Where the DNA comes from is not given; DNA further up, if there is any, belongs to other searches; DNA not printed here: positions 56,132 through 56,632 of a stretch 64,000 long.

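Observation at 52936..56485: T9SS cargo giant followed by a mini-protein that is little more than a signal peptide, a Pro-spacer and a sorting-signal-like tail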

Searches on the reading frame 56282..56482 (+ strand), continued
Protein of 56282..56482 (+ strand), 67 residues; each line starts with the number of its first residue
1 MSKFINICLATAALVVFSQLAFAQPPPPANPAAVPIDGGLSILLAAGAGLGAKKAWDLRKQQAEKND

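Call 31: search_protein_families(library=pfam, proteins=[L061:10235-10804:+, L083:10231-10752:+, L086:10206-10781:+, L013:3629-4525:+, L057:3281-4342:-], max_evalue=0.01)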
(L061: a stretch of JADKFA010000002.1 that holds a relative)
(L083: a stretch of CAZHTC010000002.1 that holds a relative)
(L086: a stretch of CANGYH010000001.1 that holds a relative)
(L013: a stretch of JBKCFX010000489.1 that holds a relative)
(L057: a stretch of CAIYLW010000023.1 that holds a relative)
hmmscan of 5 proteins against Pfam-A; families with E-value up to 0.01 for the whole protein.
L061:10235-10804:+ (190 aa): 1 family
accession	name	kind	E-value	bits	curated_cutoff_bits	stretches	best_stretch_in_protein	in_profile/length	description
PF09721.15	Exosortase_EpsH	-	3e-06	27.2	25.7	1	36-168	117-250/254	Transmembrane exosortase (Exosortase_EpsH)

L083:10231-10752:+ (174 aa): 1 family
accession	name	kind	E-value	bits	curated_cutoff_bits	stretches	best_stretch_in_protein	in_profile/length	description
PF09721.15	Exosortase_EpsH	-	8.9e-05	22.4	25.7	1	14-159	105-250/254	Transmembrane exosortase (Exosortase_EpsH)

L086:10206-10781:+ (192 aa): 1 family
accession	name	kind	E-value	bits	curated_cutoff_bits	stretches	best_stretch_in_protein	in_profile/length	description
PF09721.15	Exosortase_EpsH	-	2.6e-05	24.2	25.7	1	26-181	98-252/254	Transmembrane exosortase (Exosortase_EpsH)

L013:3629-4525:+ (299 aa): 1 family
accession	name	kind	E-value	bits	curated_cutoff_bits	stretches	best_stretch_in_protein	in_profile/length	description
PF04116.19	FA_hydroxylase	-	3.5e-24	86.1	31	1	86-220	1-132/132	Fatty acid hydroxylase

L057:3281-4342:- (353 aa): 1 family
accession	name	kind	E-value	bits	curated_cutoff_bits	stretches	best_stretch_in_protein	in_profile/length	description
PF01063.24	Aminotran_4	-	1.6e-30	107.1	28.5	1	70-310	2-222/223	Amino-transferase class IV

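Call 32: search_protein_families(library=ncbifam, proteins=[L061:10235-10804:+, L083:10231-10752:+, L086:10206-10781:+, L051:10676-11233:-], max_evalue=0.01)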
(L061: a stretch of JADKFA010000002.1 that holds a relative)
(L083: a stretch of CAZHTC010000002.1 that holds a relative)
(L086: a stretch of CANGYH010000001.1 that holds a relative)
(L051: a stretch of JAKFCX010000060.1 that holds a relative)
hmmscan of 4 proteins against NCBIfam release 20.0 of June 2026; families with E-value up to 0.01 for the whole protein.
L061:10235-10804:+ (190 aa): 14 families
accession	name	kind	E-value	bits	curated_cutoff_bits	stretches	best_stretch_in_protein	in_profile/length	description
NF046081.1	exosort_XrtX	exception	3.1e-58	196.4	170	1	12-177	2-166/168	exosortase X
TIGR04128.1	exoso_Fjoh_1448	exception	1.5e-29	103.4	90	1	10-175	4-174/174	exosortase family protein XrtF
NF046083.1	exosort_XrtY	exception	5.1e-17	62.2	160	1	31-169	34-167/168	exosortase Y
TIGR04178.1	exo_archaeo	signature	6.1e-14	52.1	23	1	86-170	3-94/97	exosortase/archaeosortase family protein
TIGR04177.1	exosort_XrtH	exception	7.1e-12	45.6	86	1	44-172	29-154/158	exosortase H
TIGR04124.1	archaeo_artE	exception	4.4e-08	33.3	95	1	13-176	4-150/153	archaeosortase family protein ArtE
TIGR04300.1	exosort_XrtM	exception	1.3e-07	32.1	125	1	34-170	8-144/150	exosortase family protein XrtM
TIGR04144.1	archaeo_VPXXXP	exception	1.2e-06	28.6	150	1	21-172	4-152/156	archaeosortase B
TIGR04125.1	exosort_PGF_TRM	exception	1.5e-05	24.6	75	1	16-137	79-197/271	archaeosortase A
TIGR03762.1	archaeo_artC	exception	2.9e-05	24.1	100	1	23-166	120-267/274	archaeosortase C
TIGR03110.1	exosort_Gpos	exception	9.8e-05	22.3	102.75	1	16-177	26-182/187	exosortase family protein XrtG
NF033464.1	cyanoexo_CrtC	exception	0.0001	22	225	1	42-169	144-271/278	cyanoexosortase C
NF041736.1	archaeo_artH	equivalog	0.0024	17.9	200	1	11-135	14-146/202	archaeosortase H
TIGR04162.1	exo_VPEID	exception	0.005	15.9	150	1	58-182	182-311/516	exosortase E/protease, VPEID-CTERM system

L083:10231-10752:+ (174 aa): 13 families
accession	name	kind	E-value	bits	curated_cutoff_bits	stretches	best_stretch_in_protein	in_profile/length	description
NF046081.1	exosort_XrtX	exception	3e-50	170.4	170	1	3-169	6-167/168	exosortase X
TIGR04128.1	exoso_Fjoh_1448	exception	3.5e-26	92.4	90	1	3-165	14-173/174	exosortase family protein XrtF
TIGR04178.1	exo_archaeo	signature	2.8e-16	59.6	23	1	77-161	3-94/97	exosortase/archaeosortase family protein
TIGR04177.1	exosort_XrtH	exception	9.2e-16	58.2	86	1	13-165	9-156/158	exosortase H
NF046083.1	exosort_XrtY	exception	3.1e-14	53.2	160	1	67-161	75-168/168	exosortase Y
TIGR04125.1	exosort_PGF_TRM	exception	6.1e-09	35.7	75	1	16-130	88-199/271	archaeosortase A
TIGR04300.1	exosort_XrtM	exception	1.6e-08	35.2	125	1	72-161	52-144/150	exosortase family protein XrtM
TIGR04124.1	archaeo_artE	exception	6.2e-08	32.8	95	1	48-161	36-148/153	archaeosortase family protein ArtE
TIGR04144.1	archaeo_VPXXXP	exception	5.3e-07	29.7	150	1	16-164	7-153/156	archaeosortase B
TIGR04175.1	archaeo_artD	exception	5.7e-07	29.6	125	1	52-162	33-140/150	archaeosortase D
TIGR03762.1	archaeo_artC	exception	0.0008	19.3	100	1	33-143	144-254/274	archaeosortase C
NF045528.1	heimosortase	equivalog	0.0013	18.8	130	1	71-145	82-156/199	heimdallarchaeosortase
NF033505.2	paceosortase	exception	0.0027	17.8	80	1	16-165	4-149/167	pacearchaeosortase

L086:10206-10781:+ (192 aa): 12 families
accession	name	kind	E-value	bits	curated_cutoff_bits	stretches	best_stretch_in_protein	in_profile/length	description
NF046081.1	exosort_XrtX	exception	7.6e-42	143.1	170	1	25-186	3-164/168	exosortase X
TIGR04128.1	exoso_Fjoh_1448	exception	8.4e-22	78.2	90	1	26-181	8-169/174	exosortase family protein XrtF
NF046083.1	exosort_XrtY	exception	2.3e-14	53.6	160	1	45-180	36-167/168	exosortase Y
TIGR04177.1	exosort_XrtH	exception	4.9e-13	49.4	86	1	50-183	26-153/158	exosortase H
TIGR04178.1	exo_archaeo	signature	1e-12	48.1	23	1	96-180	2-91/97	exosortase/archaeosortase family protein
TIGR04144.1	archaeo_VPXXXP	exception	2.3e-09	37.4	150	1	29-184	4-153/156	archaeosortase B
TIGR04300.1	exosort_XrtM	exception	1e-08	35.7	125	1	88-183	48-142/150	exosortase family protein XrtM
TIGR04125.1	exosort_PGF_TRM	exception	4.1e-08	33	75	1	36-147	84-196/271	archaeosortase A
TIGR04175.1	archaeo_artD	exception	2e-05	24.6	125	1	89-188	49-146/150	archaeosortase D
TIGR03762.1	archaeo_artC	exception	0.00042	20.2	100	1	63-179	151-269/274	archaeosortase C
NF041736.1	archaeo_artH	equivalog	0.0009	19.3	200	1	46-120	31-110/202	archaeosortase H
TIGR04124.1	archaeo_artE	exception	0.0029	17.7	95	1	91-180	59-147/153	archaeosortase family protein ArtE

L051:10676-11233:- (185 aa): 8 families
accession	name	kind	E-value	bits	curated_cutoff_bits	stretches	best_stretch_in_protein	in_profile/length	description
NF046081.1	exosort_XrtX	exception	8.4e-32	110.4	170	1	14-182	2-162/168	exosortase X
TIGR04128.1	exoso_Fjoh_1448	exception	1.8e-17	64.1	90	1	16-182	8-172/174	exosortase family protein XrtF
TIGR04178.1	exo_archaeo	signature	2.5e-12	46.9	23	1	93-176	1-90/97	exosortase/archaeosortase family protein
NF046083.1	exosort_XrtY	exception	1.5e-10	41.2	160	1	19-174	7-163/168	exosortase Y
TIGR04177.1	exosort_XrtH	exception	8.1e-09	35.7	86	1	93-180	66-156/158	exosortase H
TIGR04144.1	archaeo_VPXXXP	exception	0.00026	21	150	1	57-174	26-145/156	archaeosortase B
NF045528.1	heimosortase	equivalog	0.0024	17.9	130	1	77-147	71-140/199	heimdallarchaeosortase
NF033505.2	paceosortase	exception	0.0064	16.6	80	1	77-176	49-142/167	pacearchaeosortase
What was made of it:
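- Closest known: PEP-CTERM / exosortase. Same: The enzyme is of the same superfamily (PF09721, TIGR04178; calls 31, 32).
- Closest known: XrtF system of Flavobacterium johnsoniae. Same: It is the closest named exosortase family to XrtX: XrtF is the second-best model, at up to 103 bits (call 32).
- The gene after the mini in L061, L083, L086 and L051 best matches NF046081 exosortase X (196, 170, 143 and 110 bits), with XrtF second (call 32). The neighbouring enzyme in relatives is an exosortase, not a rhomboid (calls 31, 32).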

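Call 35: search_protein_families(library=ncbifam, proteins=[L061:10797-11288:+, L083:10745-11110:+, L051:10267-10680:-, L086:10907-11962:+, L061:11336-12244:+, L083:11162-11683:+], max_evalue=0.01)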
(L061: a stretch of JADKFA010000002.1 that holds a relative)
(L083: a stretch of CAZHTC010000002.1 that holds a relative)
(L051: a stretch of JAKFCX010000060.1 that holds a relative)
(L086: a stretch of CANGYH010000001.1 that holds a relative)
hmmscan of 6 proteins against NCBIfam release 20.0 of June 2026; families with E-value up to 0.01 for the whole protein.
L061:10797-11288:+ (164 aa): 1 family
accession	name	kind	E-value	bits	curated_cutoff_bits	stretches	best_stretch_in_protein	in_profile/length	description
NF046082.1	assoc_w_XrtX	equivalog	6e-11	42.3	75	1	9-154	2-145/147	XrtX-associated membrane protein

L083:10745-11110:+ (122 aa): 1 family
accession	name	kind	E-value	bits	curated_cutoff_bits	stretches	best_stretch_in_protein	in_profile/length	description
NF046082.1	assoc_w_XrtX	equivalog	0.00097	18.9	75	1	16-115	48-146/147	XrtX-associated membrane protein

L051:10267-10680:- (137 aa): 0 families

L086:10907-11962:+ (352 aa): 2 families
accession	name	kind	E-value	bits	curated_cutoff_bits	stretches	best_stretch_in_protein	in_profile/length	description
TIGR04183.1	Por_Secre_tail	domain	2.2e-08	33.9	23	1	282-352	1-72/72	T9SS type A sorting domain-containing protein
NF050177.1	TapA_OM_Porphy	equivalog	0.00013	20.8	500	1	271-351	463-543/544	TapA/TapC family T9SS-dependent outer membrane protein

L061:11336-12244:+ (303 aa): 4 families
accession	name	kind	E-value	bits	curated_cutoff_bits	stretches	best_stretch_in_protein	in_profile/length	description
NF047588.1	GlcsyltransPgfSStrep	equivalog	2.3e-14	53.3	500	1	1-269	1-272/308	glycosyltransferase PgfS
NF007986.1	PRK10714.1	equivalog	4.7e-09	35.7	529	1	2-279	7-288/316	undecaprenyl-phosphate 4-deoxy-4-formamido-L-arabinose transferase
NF058614.1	PPMAGASynPpgS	equivalog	1.4e-08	34.4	370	1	3-121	2-115/226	polyprenyl-phospho-N-acetylgalactosaminyl synthase PpgS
TIGR04182.1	glyco_TIGR04182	equivalog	2.2e-05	24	325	1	3-124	2-114/293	S-layer glycoprotein N-glycosyltransferase AglJ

L083:11162-11683:+ (174 aa): 4 families
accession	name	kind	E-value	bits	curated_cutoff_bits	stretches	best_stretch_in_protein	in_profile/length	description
NF009763.0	PRK13264.1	equivalog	7.5e-78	260.5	220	1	2-172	5-173/178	3-hydroxyanthranilate 3,4-dioxygenase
TIGR03037.1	anthran_nbaC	equivalog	6.9e-65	217.9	145.95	1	5-165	1-159/159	3-hydroxyanthranilate 3,4-dioxygenase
TIGR03404.1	bicupin_oxalic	subfamily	0.0039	16.3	254.2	1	43-94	77-129/367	bicupin, oxalate decarboxylase family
TIGR04165.1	methano_modCys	hypoth_equivalog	0.0077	16.5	60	1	138-169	18-48/50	TIGR04165 family Cys-rich peptide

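Call 43: find_homologous_proteins(query=A3, max_evalue=1e-10)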
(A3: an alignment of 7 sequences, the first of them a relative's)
Query A3 (7 sequences) (190 aa, profile of the alignment): 191 proteins with E <= 1e-10 among 2945 candidates; the best 120 are listed.
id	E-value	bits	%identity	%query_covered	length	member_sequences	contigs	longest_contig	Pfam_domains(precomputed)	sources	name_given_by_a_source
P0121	7.7e-71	255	93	100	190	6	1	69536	PF09721.16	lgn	-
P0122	4.0e-67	243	82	98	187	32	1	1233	PF09721.16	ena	-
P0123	6.0e-67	243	82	98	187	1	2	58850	PF09721.16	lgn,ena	-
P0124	4.0e-65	237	74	97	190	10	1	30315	PF09721.16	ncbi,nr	ncbi:MAG: exosortase family protein XrtF [Bacteroidetes bacterium]|nr:exosortase family protein XrtF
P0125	5.6e-65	236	70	97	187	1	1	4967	PF09721.16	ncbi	-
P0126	1.1e-64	235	76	98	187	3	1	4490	PF09721.16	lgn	-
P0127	1.5e-63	231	72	97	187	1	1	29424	PF09721.16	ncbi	-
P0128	2.0e-63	231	71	98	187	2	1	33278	PF09721.16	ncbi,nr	ncbi:MAG: exosortase family protein XrtF [Bacteroidia bacterium]|nr:exosortase family protein XrtF [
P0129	4.2e-63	230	68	96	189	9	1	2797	PF09721.16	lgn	-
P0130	2.3e-62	228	62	92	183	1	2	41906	PF09721.16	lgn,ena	-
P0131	4.2e-62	227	61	97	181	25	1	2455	PF09721.16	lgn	-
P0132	5.4e-62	226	55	98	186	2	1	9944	PF09721.16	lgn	-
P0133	6.5e-62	226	72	98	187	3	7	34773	PF09721.16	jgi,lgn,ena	-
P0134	9.5e-62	226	64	97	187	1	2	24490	PF09721.16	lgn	-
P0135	1.4e-61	225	59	95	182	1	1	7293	PF09721.16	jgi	jgi:exosortase family protein XrtF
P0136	4.3e-61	224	64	97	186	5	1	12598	PF09721.16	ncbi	-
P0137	5.6e-61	223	63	92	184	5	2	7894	PF09721.16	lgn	-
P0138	1.3e-60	222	32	86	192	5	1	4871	PF09721.16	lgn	-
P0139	1.4e-60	222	66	97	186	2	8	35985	PF09721.16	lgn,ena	-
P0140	6.6e-60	220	60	96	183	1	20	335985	PF09721.16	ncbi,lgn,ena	ncbi:MAG: exosortase family protein XrtF [Bacteroidia bacterium]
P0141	8.9e-60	219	56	98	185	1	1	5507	PF09721.16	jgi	jgi:exosortase family protein XrtF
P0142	1.3e-59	219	60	88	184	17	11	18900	PF09721.16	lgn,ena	-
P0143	1.7e-59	218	60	97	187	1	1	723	PF09721.16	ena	-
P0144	2.2e-59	218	56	92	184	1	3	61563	PF09721.16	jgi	jgi:exosortase family protein XrtF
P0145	3.3e-59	217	61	96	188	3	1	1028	PF09721.16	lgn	-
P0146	4.7e-59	217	63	97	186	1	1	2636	PF09721.16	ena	-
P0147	5.4e-59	217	59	97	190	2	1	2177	PF09721.16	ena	-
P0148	1.3e-58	215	57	95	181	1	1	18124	PF09721.16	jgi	jgi:exosortase family protein XrtF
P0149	1.7e-58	215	53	94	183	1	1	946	PF09721.16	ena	-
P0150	2.1e-58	215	59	92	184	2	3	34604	PF09721.16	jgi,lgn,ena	jgi:exosortase family protein XrtF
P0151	3.3e-58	214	55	92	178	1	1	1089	PF09721.16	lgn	-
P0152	3.3e-58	214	61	92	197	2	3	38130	PF09721.16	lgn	-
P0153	3.5e-58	214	56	98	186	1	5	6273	PF09721.16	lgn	-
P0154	3.6e-58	214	61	92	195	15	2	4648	PF09721.16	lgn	-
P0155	4.4e-58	214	57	92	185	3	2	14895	PF09721.16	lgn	-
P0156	7.4e-58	213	60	92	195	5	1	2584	PF09721.16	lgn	-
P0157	7.5e-58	213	57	92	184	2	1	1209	PF09721.16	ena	-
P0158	9.4e-58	213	55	96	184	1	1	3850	PF09721.16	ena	-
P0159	9.6e-58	213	55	93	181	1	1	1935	PF09721.16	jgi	jgi:exosortase family protein XrtF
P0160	9.8e-58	213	54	92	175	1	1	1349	PF09721.16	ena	-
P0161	1.0e-57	213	58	96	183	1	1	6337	PF09721.16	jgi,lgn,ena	jgi:exosortase family protein XrtF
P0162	1.4e-57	212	55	93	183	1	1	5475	PF09721.16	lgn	-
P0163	1.9e-57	212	56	98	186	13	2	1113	PF09721.16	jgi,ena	-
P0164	2.0e-57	212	58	98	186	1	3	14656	PF09721.16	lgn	-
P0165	2.0e-57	212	57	91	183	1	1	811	PF09721.16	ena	-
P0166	3.7e-57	211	53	93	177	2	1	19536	PF09721.16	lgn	-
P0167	3.7e-57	211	55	97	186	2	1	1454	PF09721.16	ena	-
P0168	3.9e-57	211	58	98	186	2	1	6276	PF09721.16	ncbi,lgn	-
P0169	4.0e-57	211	55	98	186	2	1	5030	PF09721.16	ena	-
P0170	7.2e-57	210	51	98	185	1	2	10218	PF09721.16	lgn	-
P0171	9.0e-57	209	56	88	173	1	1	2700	PF09721.16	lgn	-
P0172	1.7e-56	209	56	96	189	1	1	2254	PF09721.16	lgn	-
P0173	2.0e-56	208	60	96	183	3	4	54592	PF09721.16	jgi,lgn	-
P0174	2.4e-56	208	28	86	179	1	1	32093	PF09721.16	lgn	-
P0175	2.5e-56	208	57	94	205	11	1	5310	PF09721.16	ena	-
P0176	3.0e-56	208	28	86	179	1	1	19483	PF09721.16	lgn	-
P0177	3.1e-56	208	57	97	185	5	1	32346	PF09721.16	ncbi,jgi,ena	-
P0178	3.5e-56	208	54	94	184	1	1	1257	PF09721.16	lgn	-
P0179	4.7e-56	207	58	100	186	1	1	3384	PF09721.16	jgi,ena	-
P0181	1.1e-55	206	57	89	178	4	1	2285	PF09721.16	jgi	-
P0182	1.6e-55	205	50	91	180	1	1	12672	PF09721.16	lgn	-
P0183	2.1e-55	205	27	86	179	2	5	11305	PF09721.16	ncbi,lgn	-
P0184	3.0e-55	204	58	96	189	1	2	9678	PF09721.16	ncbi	-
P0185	4.5e-55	204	27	86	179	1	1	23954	PF09721.16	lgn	-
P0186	7.6e-55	203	58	90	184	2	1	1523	PF09721.16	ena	-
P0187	5.2e-53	197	57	97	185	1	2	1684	PF09721.16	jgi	jgi:exosortase family protein XrtF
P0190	2.2e-52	195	29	86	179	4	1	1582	PF09721.16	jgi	jgi:exosortase/archaeosortase family protein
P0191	2.4e-52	195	47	88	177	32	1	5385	PF09721.16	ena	-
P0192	3.8e-52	194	51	98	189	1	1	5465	PF09721.16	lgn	-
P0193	7.0e-52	194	51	97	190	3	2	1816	PF09721.16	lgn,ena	-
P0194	1.2e-51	193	45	91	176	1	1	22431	PF09721.16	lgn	-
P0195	1.8e-51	192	44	92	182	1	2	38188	PF09721.16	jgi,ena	jgi:exosortase family protein XrtF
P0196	1.9e-51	192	52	90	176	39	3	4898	PF09721.16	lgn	-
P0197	4.4e-51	191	54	90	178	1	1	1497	PF09721.16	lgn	-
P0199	1.9e-50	189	54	93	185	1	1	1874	PF09721.16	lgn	-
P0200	2.2e-50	189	49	90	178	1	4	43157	PF09721.16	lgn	-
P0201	2.3e-50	189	53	92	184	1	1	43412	PF09721.16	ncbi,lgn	ncbi:MAG: exosortase X [Bacteroidota bacterium]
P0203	1.5e-49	186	40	99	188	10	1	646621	PF09721.16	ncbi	-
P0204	5.7e-49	184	45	95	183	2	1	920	PF09721.16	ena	-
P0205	8.4e-49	183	38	86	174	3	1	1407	PF09721.16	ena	-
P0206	1.0e-48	183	40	86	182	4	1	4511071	PF09721.16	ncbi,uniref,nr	ncbi:exosortase X [Hymenobacter sediminicola]|uniref:Exosortase family protein XrtF n=1 Tax=Hymenoba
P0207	1.3e-48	183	41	94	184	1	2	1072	PF09721.16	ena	-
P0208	2.0e-48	182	39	85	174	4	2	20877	PF09721.16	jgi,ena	-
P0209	2.2e-48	182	42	94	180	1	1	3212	PF09721.16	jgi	-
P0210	2.5e-48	182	69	64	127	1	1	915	PF09721.16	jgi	jgi:exosortase family protein XrtF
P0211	3.3e-48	182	46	86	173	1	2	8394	PF09721.16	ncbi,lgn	-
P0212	8.1e-48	180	42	87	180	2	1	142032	PF09721.16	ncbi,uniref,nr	ncbi:exosortase X [Hymenobacter psychrotolerans]|uniref:Exosortase family protein XrtF n=1 Tax=Hymen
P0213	8.4e-48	180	42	94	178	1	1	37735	PF09721.16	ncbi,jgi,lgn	jgi:exosortase family protein XrtF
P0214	1.3e-47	180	38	98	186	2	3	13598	PF09721.16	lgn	-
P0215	1.3e-47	180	39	87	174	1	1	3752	PF09721.16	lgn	-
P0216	8.7e-47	177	39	89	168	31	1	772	PF09721.16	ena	-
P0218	8.9e-47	177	39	91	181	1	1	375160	PF09721.16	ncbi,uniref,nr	ncbi:exosortase family protein XrtF [Hymenobacter sp. BT175]|uniref:exosortase X n=1 Tax=Hymenobacte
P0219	4.6e-46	175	41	92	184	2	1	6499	PF09721.16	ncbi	ncbi:MAG: archaeosortase/exosortase family protein [Salibacteraceae bacterium]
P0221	5.2e-46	174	39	87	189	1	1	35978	PF09721.16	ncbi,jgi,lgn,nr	ncbi:MAG: hypothetical protein JWR44_3422 [Hymenobacter sp.]|jgi:exosortase family protein XrtF|nr:h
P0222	5.9e-46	174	43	73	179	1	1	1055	PF09721.16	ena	-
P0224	3.2e-45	172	41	87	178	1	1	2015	PF09721.16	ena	-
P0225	6.3e-44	168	39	86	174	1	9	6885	PF09721.16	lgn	-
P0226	7.3e-44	167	40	89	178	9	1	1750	PF09721.16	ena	-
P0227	1.1e-43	167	40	83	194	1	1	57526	PF09721.16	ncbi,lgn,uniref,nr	ncbi:exosortase X [Hymenobacter sp.]|uniref:exosortase X n=1 Tax=Hymenobacter sp. TaxID=1898978 RepI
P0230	6.1e-43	164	41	85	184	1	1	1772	PF09721.16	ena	-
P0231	6.8e-43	164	43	91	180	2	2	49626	PF09721.16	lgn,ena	-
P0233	1.6e-42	163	30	84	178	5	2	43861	PF09721.16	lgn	-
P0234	2.6e-42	162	38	91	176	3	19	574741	PF09721.16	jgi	jgi:exosortase family protein XrtF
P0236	4.4e-42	162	36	52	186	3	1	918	PF09721.16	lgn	-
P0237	5.6e-42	161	35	52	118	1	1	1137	PF09721.16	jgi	jgi:exosortase/archaeosortase family protein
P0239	9.8e-42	160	27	85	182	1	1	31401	PF09721.16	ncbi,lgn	ncbi:MAG: archaeosortase/exosortase family protein [Bacteroidia bacterium]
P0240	1.1e-41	160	38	93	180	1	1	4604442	PF09721.16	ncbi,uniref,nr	ncbi:exosortase X [Aurantibacillus circumpalustris]|uniref:exosortase X n=1 Tax=Aurantibacillus circ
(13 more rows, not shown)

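Call 44: find_encoding_contigs(protein=P0206, flank=10000, max_places=1)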
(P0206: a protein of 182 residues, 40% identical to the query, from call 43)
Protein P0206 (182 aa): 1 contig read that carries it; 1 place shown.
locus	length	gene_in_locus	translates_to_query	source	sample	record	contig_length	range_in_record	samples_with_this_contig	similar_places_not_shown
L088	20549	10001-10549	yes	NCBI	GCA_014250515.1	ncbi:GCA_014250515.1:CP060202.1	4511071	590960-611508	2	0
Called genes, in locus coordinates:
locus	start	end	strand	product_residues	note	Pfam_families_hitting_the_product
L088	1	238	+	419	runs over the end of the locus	-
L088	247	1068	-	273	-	PF13578:Methyltransf_24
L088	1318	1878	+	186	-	PF04542:Sigma70_r2, PF08281:Sigma70_r4_2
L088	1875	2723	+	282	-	-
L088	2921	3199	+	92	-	-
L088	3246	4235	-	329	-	PF20030:bpMoxR, PF07726:AAA_3, PF07728:AAA_5, PF17863:AAA_lid_2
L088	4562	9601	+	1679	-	PF16656:Pur_ac_phosph_N (faint), PF00041:fn3, PF16874:Glyco_hydro_36C (faint), PF23759:GBD_T9SS_assoc, PF00041:fn3, PF23759:GBD_T9SS_assoc (weak), PF00041:fn3, PF18962:Por_Secre_tail, +2 more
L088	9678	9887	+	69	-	-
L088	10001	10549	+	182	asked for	PF09721:Exosortase_EpsH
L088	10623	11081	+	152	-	-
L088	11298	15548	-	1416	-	PF06739:SBBP (faint), PF07494:Reg_prop (faint), PF12768:Rax2, PF17164:DUF5122 (faint), PF19565:DUF6087 (faint), PF12768:Rax2 (weak), PF18962:Por_Secre_tail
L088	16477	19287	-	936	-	PF01624:MutS_I, PF05188:MutS_II, PF05192:MutS_III, PF05190:MutS_IV, PF00488:MutS_V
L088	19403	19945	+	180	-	PF00588:SpoU_methylase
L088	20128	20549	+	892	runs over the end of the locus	PF07504:FTP, PF02128:Peptidase_M36, PF02225:PA, PF18962:Por_Secre_tail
